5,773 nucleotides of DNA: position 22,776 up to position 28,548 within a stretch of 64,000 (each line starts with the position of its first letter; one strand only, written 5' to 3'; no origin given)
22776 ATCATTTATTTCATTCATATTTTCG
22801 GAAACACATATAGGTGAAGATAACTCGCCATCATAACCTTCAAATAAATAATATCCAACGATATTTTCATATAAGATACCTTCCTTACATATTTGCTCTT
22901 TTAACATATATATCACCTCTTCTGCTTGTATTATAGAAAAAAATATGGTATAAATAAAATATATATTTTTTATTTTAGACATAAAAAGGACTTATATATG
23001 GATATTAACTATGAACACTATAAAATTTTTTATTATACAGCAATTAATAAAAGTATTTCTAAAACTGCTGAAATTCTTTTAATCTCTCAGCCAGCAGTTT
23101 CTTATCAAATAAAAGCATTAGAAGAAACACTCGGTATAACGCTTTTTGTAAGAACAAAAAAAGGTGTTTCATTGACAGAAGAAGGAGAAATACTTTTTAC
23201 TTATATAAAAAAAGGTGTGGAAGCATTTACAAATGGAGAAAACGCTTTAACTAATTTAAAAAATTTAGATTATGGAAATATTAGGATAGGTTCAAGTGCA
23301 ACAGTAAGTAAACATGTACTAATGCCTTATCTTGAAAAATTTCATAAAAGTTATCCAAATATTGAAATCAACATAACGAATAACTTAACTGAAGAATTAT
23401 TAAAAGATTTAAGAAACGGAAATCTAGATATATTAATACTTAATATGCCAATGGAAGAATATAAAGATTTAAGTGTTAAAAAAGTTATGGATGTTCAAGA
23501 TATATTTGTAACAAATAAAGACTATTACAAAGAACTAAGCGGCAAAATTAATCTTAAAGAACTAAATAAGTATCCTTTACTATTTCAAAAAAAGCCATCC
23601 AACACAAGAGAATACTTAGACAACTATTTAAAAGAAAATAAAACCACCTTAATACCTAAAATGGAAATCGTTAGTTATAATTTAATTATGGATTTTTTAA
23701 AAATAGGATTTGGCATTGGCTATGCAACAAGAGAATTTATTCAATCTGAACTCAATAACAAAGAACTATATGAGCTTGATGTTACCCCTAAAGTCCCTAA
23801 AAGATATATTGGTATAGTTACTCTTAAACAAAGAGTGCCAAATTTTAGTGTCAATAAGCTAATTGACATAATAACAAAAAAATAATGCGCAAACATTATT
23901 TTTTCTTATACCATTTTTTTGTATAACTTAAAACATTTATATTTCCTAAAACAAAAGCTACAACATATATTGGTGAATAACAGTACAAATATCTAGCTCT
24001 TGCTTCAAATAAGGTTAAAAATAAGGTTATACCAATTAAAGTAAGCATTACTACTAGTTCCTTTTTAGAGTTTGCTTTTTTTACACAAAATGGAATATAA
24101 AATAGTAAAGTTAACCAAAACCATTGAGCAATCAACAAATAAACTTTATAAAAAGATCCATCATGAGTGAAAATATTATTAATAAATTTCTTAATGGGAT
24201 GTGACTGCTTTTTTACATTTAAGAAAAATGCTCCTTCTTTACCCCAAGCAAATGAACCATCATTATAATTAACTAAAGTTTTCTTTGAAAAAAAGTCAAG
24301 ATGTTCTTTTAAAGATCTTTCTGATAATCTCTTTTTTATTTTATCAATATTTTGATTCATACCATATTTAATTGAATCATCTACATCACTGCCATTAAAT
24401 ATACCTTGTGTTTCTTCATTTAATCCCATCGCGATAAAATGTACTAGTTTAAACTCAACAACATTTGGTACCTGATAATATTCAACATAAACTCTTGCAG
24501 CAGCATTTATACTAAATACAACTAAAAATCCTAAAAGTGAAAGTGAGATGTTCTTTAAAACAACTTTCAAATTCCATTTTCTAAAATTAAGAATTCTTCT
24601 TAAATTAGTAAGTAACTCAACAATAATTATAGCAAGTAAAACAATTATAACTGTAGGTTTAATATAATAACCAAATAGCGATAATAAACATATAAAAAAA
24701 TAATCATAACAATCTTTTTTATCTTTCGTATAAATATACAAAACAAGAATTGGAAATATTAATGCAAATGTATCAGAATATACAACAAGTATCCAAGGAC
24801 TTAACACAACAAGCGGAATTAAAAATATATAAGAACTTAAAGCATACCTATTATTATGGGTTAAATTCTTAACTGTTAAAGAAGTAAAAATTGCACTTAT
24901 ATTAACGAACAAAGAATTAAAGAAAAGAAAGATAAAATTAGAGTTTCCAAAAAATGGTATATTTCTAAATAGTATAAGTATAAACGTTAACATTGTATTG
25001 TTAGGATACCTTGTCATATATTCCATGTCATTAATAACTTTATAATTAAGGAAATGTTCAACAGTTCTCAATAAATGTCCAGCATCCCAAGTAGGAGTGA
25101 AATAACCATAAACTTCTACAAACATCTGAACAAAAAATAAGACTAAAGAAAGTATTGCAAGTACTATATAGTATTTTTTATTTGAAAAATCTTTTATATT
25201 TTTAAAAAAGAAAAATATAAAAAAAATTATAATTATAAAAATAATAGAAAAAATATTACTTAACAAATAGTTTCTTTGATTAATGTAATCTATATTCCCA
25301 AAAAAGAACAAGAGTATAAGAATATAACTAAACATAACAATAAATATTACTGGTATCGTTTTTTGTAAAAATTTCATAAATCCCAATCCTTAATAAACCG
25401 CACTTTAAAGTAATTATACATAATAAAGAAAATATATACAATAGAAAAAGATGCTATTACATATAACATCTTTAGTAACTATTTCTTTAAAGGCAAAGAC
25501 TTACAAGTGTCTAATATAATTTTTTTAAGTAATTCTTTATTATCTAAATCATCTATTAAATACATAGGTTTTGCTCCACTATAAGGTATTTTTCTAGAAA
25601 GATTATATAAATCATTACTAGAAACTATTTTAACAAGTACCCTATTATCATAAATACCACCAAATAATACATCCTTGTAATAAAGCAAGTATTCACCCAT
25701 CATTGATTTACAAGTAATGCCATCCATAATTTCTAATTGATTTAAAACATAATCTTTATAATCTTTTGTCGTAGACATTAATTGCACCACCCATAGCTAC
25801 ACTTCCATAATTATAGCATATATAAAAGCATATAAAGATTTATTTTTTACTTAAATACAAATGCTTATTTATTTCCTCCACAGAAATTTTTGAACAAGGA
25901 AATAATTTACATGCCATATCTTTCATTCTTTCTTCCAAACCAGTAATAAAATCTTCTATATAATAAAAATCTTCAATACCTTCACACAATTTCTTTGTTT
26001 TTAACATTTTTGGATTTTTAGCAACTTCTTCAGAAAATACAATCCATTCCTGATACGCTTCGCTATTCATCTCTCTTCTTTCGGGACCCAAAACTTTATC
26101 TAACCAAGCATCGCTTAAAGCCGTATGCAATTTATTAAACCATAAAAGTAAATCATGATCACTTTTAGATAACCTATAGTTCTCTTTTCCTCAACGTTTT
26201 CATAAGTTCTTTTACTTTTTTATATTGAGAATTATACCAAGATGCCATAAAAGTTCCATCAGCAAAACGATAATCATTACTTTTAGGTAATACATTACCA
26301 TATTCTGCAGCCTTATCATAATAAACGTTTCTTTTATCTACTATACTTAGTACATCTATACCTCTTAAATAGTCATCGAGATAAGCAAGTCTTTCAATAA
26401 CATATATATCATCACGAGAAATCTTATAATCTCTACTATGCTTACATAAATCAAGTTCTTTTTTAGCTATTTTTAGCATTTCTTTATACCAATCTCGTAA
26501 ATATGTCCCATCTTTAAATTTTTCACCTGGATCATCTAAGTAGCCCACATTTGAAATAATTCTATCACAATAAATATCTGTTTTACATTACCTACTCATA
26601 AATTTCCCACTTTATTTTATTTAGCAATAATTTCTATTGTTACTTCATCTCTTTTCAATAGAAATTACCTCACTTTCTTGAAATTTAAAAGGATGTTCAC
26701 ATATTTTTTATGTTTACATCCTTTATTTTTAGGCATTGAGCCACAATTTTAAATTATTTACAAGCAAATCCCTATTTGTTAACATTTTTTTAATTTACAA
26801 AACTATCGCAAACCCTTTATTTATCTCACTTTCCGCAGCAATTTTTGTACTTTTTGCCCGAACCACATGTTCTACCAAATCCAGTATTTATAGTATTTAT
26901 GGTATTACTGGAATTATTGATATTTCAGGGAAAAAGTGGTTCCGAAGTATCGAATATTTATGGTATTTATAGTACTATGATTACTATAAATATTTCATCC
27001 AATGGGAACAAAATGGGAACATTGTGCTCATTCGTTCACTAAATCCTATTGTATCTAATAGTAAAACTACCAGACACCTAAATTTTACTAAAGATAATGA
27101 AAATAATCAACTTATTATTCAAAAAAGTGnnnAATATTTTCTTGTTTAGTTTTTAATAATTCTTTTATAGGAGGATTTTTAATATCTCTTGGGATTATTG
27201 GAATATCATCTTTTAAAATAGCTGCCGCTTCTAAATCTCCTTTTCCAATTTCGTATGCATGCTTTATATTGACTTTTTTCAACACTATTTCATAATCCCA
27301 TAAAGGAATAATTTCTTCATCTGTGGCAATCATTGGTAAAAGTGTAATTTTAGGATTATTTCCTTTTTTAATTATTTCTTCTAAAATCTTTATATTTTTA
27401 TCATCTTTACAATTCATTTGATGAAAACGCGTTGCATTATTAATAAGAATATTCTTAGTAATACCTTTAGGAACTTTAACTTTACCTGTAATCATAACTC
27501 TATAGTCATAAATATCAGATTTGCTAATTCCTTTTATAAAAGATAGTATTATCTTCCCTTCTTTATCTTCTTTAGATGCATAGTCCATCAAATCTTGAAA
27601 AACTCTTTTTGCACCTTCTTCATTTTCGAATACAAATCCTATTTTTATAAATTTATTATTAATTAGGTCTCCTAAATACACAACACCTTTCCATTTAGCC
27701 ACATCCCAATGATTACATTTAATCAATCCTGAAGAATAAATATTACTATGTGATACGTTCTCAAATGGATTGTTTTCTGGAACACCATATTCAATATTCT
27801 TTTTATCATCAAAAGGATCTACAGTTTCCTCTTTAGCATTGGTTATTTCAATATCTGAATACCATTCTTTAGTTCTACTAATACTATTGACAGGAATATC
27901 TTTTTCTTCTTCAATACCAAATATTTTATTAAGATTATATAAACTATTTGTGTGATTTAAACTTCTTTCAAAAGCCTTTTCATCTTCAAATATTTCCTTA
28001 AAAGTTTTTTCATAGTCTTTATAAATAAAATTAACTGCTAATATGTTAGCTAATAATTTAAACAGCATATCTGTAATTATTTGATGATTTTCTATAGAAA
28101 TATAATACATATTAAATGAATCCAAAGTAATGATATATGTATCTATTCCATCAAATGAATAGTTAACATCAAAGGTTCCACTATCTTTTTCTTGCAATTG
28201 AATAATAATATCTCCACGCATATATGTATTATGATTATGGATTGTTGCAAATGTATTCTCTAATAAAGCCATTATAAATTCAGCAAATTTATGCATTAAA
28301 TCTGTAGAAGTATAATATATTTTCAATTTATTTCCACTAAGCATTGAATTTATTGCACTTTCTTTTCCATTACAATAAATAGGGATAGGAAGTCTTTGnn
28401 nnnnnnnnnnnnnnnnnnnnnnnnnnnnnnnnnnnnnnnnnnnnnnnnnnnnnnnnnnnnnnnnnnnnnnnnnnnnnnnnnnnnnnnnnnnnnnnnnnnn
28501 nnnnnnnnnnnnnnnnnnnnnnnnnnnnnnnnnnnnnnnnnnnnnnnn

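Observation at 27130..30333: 1067-aa orphan with nuclease-like N-terminus and TPR-like middle but no NTPase: candidate new defence effector/sensor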

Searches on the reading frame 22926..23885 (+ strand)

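Call 5: search_protein_families(library=pfam, proteins=[window:22926-23885:+], max_evalue=0.01)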
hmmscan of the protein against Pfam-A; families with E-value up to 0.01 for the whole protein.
window:22926-23885:+ (319 aa): 4 families
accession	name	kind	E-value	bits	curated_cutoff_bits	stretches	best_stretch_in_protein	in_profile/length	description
PF03466.25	LysR_substrate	-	6.1e-32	111.1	28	1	117-317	6-205/209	LysR substrate binding domain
PF00126.33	HTH_1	-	2.5e-18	66.2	26.6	1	30-88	2-60/60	Bacterial regulatory helix-turn-helix protein, lysR family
PF12849.12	PBP_like_2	-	4.3e-06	27.1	27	1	116-192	9-83/267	PBP superfamily domain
PF01022.26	HTH_5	-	0.0021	18.4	22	1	42-67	16-41/47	Bacterial regulatory protein, arsR family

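Call 6: search_protein_families(library=padloc, proteins=[window:22926-23885:+], max_evalue=0.01)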
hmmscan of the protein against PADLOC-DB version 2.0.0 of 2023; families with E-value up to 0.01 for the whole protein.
window:22926-23885:+ (319 aa): 2 families
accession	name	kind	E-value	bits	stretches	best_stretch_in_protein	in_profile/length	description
PDLC01848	CARF3--CARF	-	0.00029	18.6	1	21-91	129-193/197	-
PDLC01720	Csa3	-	0.0038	15.8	1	44-115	45-94/118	Csa3_1_CAS-I-II-III-IV-V-VI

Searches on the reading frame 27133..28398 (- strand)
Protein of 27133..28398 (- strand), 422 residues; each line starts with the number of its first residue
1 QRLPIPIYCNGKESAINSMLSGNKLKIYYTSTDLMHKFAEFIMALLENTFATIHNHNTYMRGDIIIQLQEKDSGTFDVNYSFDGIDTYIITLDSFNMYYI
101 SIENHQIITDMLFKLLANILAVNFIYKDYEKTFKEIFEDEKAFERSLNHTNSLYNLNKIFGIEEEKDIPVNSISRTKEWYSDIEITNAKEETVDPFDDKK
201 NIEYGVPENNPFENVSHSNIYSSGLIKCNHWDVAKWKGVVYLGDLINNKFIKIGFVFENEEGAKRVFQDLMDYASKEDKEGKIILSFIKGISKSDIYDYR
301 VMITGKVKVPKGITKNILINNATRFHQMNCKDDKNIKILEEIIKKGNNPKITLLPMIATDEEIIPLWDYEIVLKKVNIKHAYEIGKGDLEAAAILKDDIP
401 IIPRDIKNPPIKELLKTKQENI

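Call 44: search_protein_families(library=pfam, alignment_id=A4, max_evalue=10)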
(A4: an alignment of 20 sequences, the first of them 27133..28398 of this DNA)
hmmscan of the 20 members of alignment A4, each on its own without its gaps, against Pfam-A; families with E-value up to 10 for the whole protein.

A. member 1, window:27133-28398:- (422 aa): 0 families

B. families by the number of members that match (of 20 scanned): 6 families
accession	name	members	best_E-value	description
PF23608.1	Ig_ILCR1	1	0.0035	ILCR1 Ig-like domain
PF18609.8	SAM_Exu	1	0.0059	Exuperantia SAM-like domain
PF08400.16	phage_tail_N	1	0.017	Prophage tail fibre N-terminal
PF12367.13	PFO_beta_C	1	0.035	Pyruvate ferredoxin oxidoreductase beta subunit C terminal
PF19686.4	DUF6188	1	0.13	Family of unknown function (DUF6188)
PF14381.12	EDR1_CTR1_ARMC3_pept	1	0.13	EDR1/CTR1/ARMC3, peptidase-like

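Call 45: search_solved_structures(query=A4, max_evalue=10, show_alignments=2)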
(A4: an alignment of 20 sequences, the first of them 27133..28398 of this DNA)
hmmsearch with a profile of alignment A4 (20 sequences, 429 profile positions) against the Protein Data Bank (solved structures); distinct sequences matched with E-value up to 10: 0.
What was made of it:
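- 27919..28398 (-): C-terminal alpha/beta domain 1, residues 646-805, unknown fold family. Conserved G667, E692, T697 and R790. No Pfam or PDB sequence hit (calls 44, 45).
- On Type IV (modification-dependent) restriction enzymes: No such domain was found in residues 646-1067 by Pfam or PDB profile searches (calls 44, 45).
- Checked: The last ~420 aa has no Pfam or PDB sequence match (calls 44, 45).
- No SRA, EVE, YTH, winged-helix or other DNA-reader domain was detected by Pfam or by PDB sequence profiles (calls 44, 45).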
